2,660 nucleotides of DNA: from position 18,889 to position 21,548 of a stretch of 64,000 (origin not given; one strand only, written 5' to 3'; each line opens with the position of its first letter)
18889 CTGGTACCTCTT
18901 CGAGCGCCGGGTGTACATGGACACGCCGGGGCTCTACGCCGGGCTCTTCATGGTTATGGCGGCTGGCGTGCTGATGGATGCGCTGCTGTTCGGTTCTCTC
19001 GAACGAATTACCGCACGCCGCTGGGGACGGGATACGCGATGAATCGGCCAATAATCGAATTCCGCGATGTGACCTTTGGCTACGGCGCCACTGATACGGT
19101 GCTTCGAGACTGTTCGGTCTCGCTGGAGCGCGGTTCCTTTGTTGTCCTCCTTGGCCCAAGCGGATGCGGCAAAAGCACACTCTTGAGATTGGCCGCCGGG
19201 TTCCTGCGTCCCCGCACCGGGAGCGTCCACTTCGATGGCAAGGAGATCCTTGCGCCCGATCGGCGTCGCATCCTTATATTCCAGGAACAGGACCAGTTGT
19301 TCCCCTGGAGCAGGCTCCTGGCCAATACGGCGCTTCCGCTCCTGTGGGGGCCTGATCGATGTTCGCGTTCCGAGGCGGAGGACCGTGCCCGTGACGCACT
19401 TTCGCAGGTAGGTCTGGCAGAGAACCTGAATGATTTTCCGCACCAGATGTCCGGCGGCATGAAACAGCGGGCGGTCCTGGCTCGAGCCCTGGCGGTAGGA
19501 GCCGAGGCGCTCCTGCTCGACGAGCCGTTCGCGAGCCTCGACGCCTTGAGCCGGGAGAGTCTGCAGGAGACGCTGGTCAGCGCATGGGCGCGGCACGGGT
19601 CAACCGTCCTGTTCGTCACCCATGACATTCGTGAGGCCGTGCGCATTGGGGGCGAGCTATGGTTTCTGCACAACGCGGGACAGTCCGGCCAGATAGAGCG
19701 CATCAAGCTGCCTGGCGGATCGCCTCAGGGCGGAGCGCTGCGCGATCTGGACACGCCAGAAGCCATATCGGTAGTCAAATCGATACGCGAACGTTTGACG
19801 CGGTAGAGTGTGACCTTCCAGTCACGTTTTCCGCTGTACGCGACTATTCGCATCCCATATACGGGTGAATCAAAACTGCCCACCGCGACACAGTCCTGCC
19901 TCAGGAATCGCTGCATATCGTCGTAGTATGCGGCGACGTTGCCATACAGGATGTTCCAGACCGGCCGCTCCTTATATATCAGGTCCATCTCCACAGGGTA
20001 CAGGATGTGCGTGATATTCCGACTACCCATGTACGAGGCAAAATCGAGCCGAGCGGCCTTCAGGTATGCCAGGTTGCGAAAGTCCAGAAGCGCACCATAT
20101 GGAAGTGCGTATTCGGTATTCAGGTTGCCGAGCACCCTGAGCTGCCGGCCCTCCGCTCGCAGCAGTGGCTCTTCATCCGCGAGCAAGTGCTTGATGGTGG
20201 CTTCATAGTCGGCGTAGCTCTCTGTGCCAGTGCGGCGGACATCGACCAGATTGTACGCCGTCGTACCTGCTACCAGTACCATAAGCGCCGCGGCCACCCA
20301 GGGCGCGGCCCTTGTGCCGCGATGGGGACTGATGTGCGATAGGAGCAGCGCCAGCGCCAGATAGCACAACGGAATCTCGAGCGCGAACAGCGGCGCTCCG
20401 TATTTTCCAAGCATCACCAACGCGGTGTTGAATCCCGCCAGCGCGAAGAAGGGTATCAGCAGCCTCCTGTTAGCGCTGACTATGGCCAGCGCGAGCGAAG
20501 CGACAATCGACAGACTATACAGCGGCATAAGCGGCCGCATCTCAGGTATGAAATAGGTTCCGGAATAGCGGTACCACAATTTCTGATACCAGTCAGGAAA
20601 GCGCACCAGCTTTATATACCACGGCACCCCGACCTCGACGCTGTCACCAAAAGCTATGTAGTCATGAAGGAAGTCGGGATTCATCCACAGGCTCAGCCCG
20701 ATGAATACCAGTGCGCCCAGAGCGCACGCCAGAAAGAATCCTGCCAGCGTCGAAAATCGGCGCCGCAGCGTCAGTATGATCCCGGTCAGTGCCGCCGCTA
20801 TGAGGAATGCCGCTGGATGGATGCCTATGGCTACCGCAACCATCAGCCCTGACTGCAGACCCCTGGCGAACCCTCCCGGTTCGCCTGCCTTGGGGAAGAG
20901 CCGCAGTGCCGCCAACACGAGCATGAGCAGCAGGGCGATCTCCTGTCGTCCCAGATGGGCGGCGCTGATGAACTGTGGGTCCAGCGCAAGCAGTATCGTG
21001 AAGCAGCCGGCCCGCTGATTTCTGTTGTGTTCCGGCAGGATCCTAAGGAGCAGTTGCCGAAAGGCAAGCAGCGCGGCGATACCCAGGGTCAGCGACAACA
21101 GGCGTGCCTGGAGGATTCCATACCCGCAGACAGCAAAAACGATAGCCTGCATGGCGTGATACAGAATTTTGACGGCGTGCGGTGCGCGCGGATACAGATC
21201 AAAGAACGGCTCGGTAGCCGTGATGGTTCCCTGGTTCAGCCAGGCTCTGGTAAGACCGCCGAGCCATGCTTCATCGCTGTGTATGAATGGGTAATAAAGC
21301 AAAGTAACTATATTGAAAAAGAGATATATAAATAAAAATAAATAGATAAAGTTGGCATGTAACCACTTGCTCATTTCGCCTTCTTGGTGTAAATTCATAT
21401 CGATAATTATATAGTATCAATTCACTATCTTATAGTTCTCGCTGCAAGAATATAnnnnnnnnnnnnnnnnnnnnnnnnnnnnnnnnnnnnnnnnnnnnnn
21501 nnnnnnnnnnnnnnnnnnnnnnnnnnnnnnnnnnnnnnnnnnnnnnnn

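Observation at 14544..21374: Arn-like envelope glycan-modification cluster with embedded ABC importer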

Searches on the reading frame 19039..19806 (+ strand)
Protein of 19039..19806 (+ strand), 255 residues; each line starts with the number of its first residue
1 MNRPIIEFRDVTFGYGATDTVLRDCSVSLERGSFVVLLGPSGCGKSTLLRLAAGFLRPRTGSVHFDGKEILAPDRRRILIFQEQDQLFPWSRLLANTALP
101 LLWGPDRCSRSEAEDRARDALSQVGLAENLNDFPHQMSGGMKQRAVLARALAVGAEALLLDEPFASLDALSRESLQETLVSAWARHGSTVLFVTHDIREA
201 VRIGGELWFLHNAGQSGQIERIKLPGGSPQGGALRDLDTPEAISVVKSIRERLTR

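Call 4: search_protein_families(library=pfam, proteins=[window:19039-19806:+], max_evalue=0.01)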
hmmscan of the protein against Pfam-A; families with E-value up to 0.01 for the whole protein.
window:19039-19806:+ (255 aa): 11 families
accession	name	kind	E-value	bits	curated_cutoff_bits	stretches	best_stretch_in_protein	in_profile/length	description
PF00005.33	ABC_tran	-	5.9e-31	108.3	25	1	22-165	1-137/137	ABC transporter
PF13304.12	AAA_21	-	4.2e-08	34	27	1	134-196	235-299/304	AAA domain, putative AbiEii toxin, Type IV TA system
PF13191.12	AAA_16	-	0.00016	22.7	32.6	1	27-105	19-85/167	AAA ATPase domain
PF13401.12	AAA_22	-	0.0004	21.2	27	1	31-74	4-33/130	AAA domain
PF09818.15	ABC_ATPase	-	0.0004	20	23.2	1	136-186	157-207/283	P-loop domain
PF20703.3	nSTAND1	-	0.00094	19.3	27.1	1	23-58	24-57/379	Novel STAND NTPase 1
PF03193.22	RsgA_GTPase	-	0.0011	19.2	30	1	29-63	104-137/174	RsgA GTPase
PF13481.12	AAA_25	-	0.0016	18.6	27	1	29-126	30-112/195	AAA domain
PF25199.1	nSTAND_NTPase5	-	0.0057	16.9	34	0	30-53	39-62/145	Novel STAND NTPase 5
PF20720.3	nSTAND3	-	0.0082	16.3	27.2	0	22-51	7-36/155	Novel STAND NTPase 3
PF13555.12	AAA_29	-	0.0083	16.3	27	0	29-49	19-39/61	P-loop containing region of AAA domain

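Call 5: search_protein_families(library=ncbifam, proteins=[window:19039-19806:+], max_evalue=0.01)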
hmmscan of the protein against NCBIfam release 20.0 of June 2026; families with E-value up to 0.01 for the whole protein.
window:19039-19806:+ (255 aa): 189 families (the best 25 are shown)
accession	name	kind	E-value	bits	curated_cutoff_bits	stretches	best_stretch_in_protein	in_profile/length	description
NF008421.0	PRK11248.1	equivalog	2.1e-53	181.4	357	1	13-224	9-215/255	taurine ABC transporter ATP-binding subunit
TIGR01184.1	ntrCD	subfamily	8.4e-50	169.5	291.8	1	23-222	2-202/230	nitrate ABC transporter ATP-binding protein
NF040729.1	ABC_ATP_SaoA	equivalog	1.5e-46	158.9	360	1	18-204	17-200/248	ABC transporter ATP-binding protein SaoA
TIGR01186.1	proV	subfamily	2.8e-44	151.7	326.6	1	22-212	9-205/363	betaine/proline/choline family ABC transporter ATP-binding protein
NF008420.0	PRK11247.1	equivalog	6.4e-44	150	395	1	11-209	18-206/257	aliphatic sulfonates ABC transporter ATP-binding protein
TIGR03265.1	PhnT2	equivalog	1.1e-43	149.9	457.7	1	10-208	9-206/353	putative 2-aminoethylphosphonate ABC transporter ATP-binding protein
TIGR01187.1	potA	subfamily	3.3e-40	138.1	355.6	1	37-212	1-176/325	polyamine ABC transporter ATP-binding protein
NF006987.0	PRK09452.1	equivalog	3.1e-39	134.7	482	1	2-211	14-222/378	spermidine/putrescine ABC transporter ATP-binding protein PotA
NF008621.0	PRK11607.1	equivalog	3.7e-39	134.6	613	1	3-219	17-231/377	putrescine ABC transporter ATP-binding subunit PotG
TIGR00968.1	3a0106s01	subfamily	5.7e-39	134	342.75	1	7-219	2-212/237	sulfate ABC transporter ATP-binding protein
NF043075.1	MMSYN1_0197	equivalog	1.4e-38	132.8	550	1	5-218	2-213/341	spermidine/putrescine ABC transporter ATP-binding protein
TIGR03258.1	PhnT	equivalog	2.8e-38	131.9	499.15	1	14-204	17-207/359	2-aminoethylphosphonate ABC transport system ATP-binding subunit PhnT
NF008513.0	PRK11432.1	equivalog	1.9e-37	129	496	1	3-210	4-210/351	ferric ABC transporter ATP-binding protein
NF008105.0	PRK10851.1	equivalog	4e-37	127.8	502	1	10-223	7-219/362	sulfate/thiosulfate ABC transporter ATP-binding protein CysA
TIGR03415.1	ABC_choXWV_ATP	equivalog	2.9e-36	125.2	483.75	1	23-209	41-237/382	choline ABC transporter ATP-binding protein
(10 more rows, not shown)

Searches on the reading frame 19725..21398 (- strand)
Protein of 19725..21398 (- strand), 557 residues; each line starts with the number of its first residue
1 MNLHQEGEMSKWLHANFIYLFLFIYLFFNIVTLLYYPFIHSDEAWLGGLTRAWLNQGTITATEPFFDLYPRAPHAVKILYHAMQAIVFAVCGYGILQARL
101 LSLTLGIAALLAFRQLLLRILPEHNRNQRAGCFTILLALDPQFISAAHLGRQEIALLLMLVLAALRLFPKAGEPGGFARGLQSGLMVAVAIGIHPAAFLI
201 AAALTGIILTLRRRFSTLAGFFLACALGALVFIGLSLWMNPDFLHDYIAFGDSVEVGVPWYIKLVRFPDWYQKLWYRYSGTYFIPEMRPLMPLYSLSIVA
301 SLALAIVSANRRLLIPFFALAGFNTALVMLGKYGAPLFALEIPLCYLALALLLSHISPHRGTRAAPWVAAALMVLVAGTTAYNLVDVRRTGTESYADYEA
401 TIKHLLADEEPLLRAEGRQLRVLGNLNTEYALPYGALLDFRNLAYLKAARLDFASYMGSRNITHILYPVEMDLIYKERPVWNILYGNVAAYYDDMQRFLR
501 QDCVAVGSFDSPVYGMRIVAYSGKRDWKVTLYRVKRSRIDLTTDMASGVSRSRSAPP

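Call 4: search_protein_families(library=pfam, proteins=[window:19725-21398:-], max_evalue=0.01)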
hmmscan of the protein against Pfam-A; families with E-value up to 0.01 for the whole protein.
window:19725-21398:- (557 aa): 1 family
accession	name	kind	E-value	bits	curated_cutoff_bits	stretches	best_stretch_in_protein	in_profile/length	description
PF09594.16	GT87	-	0.0024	18.1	25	1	85-309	8-213/237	Glycosyltransferase family 87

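Call 5: search_protein_families(library=ncbifam, proteins=[window:19725-21398:-], max_evalue=0.01)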
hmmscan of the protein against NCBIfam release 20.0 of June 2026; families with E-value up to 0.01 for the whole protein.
window:19725-21398:- (557 aa): 0 families

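Call 32: search_solved_structures(query=window:19725-21398:-, max_evalue=10)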
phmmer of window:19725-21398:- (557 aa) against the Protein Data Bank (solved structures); distinct sequences matched with E-value up to 10: 0.

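Call 33: find_homologous_proteins(query=window:19725-21398:-, max_evalue=0.00001)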
Query window:19725-21398:- (557 aa): 99 proteins with E <= 0.00001 among 8000 candidates.
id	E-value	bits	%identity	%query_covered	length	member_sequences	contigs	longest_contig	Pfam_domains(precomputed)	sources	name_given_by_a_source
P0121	0.0e+0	1228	100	99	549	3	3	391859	-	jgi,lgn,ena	-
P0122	0.0e+0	1029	83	99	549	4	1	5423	-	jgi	-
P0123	2.0e-298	1009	81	99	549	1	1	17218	-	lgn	-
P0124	1.4e-292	990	80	99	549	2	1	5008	-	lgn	-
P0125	1.2e-289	980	80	98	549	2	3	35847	-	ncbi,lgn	-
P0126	1.2e-287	973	80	98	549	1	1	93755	-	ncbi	-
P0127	2.3e-282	956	78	98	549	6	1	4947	-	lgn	-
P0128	1.8e-275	933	75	100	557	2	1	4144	-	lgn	-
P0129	1.7e-269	913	72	100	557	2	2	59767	-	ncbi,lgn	-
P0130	2.1e-233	794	85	76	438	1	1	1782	-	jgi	-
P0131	2.4e-201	688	59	96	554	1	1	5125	-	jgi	-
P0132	1.4e-191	656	56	96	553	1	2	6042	-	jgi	-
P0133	1.3e-189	650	59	91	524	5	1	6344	-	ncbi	-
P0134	6.2e-166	572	53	93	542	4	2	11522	-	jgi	jgi:hypothetical protein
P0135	2.5e-165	570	53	94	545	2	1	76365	-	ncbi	-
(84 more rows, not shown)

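Call 49: predict_structure(alignment_id=A2)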
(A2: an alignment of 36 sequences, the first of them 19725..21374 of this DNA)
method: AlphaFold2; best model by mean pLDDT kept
length: 549 residues; sequences in the alignment: 36
mean_pLDDT: 91.2   pTM: 0.91
mean pLDDT of the five models: 91.2, 90.7, 90.6, 90.1, 90.0
residues with pLDDT >= 90: 434; 70-90: 80; 50-70: 15; < 50: 20
segments of 3 or more residues with pLDDT < 50: 530-549
pLDDT, mean of each block of 10 residues (from residue 1): 82 96 89 93 97 94 93 98 96 98 98 91 97 97 96 98 91 98 97 98 97 98 98 95 86 93 92 88 97 97 96 97 92 98 89 75 96 90 82 96 91 95 96 93 95 96 91 71 94 97 91 89 85 42 35
secondary structure, 60 per line:
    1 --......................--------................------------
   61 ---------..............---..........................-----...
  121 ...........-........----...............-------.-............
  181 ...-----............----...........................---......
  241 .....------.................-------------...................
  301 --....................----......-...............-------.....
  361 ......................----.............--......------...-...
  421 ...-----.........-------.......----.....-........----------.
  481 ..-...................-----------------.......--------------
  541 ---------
elements in order: H3-24 H33-48 H70-83 H87-112 H118-131 H133-140 H145-159 H169-183 H189-200 H206-231 H235-245 H252-268 H282-300 H303-322 H327-332 H334-348 H356-382 H387-399 H402-407 E414-416 H418-423 E429-431 H432-437 H445-451 E456-460 H462-469 H484-494 E495-502 E520-526

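Call 53: fold_search(model_id=the predicted structure, library=pdb)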
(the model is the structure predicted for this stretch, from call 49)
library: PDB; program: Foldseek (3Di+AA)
matches with E <= 10: 325; with E <= 0.001: 21
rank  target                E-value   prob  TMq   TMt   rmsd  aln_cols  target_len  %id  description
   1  7e9s_A                8.4e-07  1.00  0.52  0.35  14.4       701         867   13  Archaeal oligosaccharyltransferase AglB from Archaeoglobus fulgidus in complex with an inhibitory peptide and a dolich (released 2021-09-08)
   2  7oci_F                1.2e-06  1.00  0.58  0.51  12.8       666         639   11  Cryo-EM structure of yeast Ost6p containing oligosaccharyltransferase complex (released 2022-02-16)
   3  5gmy_A                1.4e-06  1.00  0.54  0.37  12.0       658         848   13  Crystal structure of the Archaeoglobus fulgidus oligosaccharyltransferase (O29867_ARCFU) tethered with an acceptor pep (released 2017-02-01)
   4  3waj                  1.6e-06  1.00  0.53  0.39  12.2       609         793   14  Crystal structure of the Archaeoglobus fulgidus oligosaccharyltransferase (O29867_ARCFU) complex with Zn and sulfate (released 2013-10-30)
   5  3wak                  2.9e-06  1.00  0.56  0.38  13.8       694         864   13  Crystal structure of the Archaeoglobus fulgidus oligosaccharyltransferase (O29867_ARCFU) in the apo form (released 2013-10-30)
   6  8age_A                3.0e-06  1.00  0.57  0.50  10.6       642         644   11  Structure of yeast oligosaccharylransferase complex with acceptor peptide bound (released 2022-12-07)
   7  8agc_A                6.3e-06  1.00  0.57  0.47  13.9       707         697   11  Structure of yeast oligosaccharylransferase complex with lipid-linked oligosaccharide and non-acceptor peptide bound (released 2022-12-07)
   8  6s7t_A                1.2e-05  1.00  0.56  0.45  12.3       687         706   12  Cryo-EM structure of human oligosaccharyltransferase complex OST-B (released 2019-12-18)
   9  5ezm                  1.4e-05  1.00  0.55  0.56  10.1       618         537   14  Crystal Structure of ArnT from Cupriavidus metallidurans in the apo state (released 2016-02-17)
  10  6s7o_A                1.9e-05  1.00  0.56  0.48  12.1       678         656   11  Cryo-EM structure of human oligosaccharyltransferase complex OST-A (released 2019-12-18)
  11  9s6u_A                2.2e-05  1.00  0.59  0.60   7.5       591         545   12  Ternary cryo-EM structure of human ALG9 with Dol25-PP-GlcNAc2Man8, Dol25-P-Man and Fab (released 2026-03-18)
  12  9s6s_A                2.3e-05  1.00  0.58  0.59   7.1       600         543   12  Ternary cryo-EM structure of human ALG9 with Dol25-PP-GlcNAc2Man6, Dol25-P-Man and Fab (released 2026-03-18)
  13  5f15                  2.3e-05  1.00  0.54  0.55   9.7       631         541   15  Crystal Structure of ArnT from Cupriavidus metallidurans bound to Undecaprenyl phosphate (released 2016-02-17)
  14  6c26_A                2.9e-05  1.00  0.56  0.49  12.9       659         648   11  The Cryo-EM structure of a eukaryotic oligosaccharyl transferase complex (released 2018-01-31)
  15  6gxc_A                3.6e-05  1.00  0.46  0.37  10.1       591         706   10  Bacterial oligosaccharyltransferase PglB in complex with an inhibitory peptide and a reactive lipid-linked oligosaccha (released 2018-11-14)
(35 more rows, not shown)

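Call 83: search_solved_structures(query=A2, max_evalue=1, show_alignments=2)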
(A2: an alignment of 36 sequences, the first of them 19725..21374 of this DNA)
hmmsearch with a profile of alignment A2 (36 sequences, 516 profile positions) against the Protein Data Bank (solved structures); distinct sequences matched with E-value up to 1: 1.
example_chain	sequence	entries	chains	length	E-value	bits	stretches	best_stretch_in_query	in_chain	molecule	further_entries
6l4t_7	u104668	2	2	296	0.6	12.1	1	129-188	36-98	Fucoxanthin chlorophyll a/c-binding protein Lhcr10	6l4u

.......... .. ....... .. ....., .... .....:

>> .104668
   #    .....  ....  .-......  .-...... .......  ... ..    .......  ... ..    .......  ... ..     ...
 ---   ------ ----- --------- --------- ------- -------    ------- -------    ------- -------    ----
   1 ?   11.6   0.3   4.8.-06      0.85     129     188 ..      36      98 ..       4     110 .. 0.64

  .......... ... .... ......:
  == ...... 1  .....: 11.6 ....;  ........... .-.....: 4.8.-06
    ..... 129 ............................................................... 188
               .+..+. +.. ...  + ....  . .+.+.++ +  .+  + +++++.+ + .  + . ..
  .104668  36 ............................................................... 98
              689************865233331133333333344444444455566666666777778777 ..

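Call 84: search_protein_families(library=pfam, alignment_id=A2, max_evalue=0.001)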
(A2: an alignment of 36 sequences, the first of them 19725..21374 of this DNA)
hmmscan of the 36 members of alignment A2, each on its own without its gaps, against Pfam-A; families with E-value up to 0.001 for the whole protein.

A. member 1, window:19725-21374:- (549 aa): 0 families

B. families by the number of members that match (of 36 scanned): 4 families
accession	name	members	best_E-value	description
PF13231.12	PMT_2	19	9.6e-10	Dolichyl-phosphate-mannose-protein mannosyltransferase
PF02366.24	PMT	14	5.3e-09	Dolichyl-phosphate-mannose-protein mannosyltransferase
PF01925.25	TauE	1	0.00024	Sulfite exporter TauE/SafE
PF09594.16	GT87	1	0.00044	Glycosyltransferase family 87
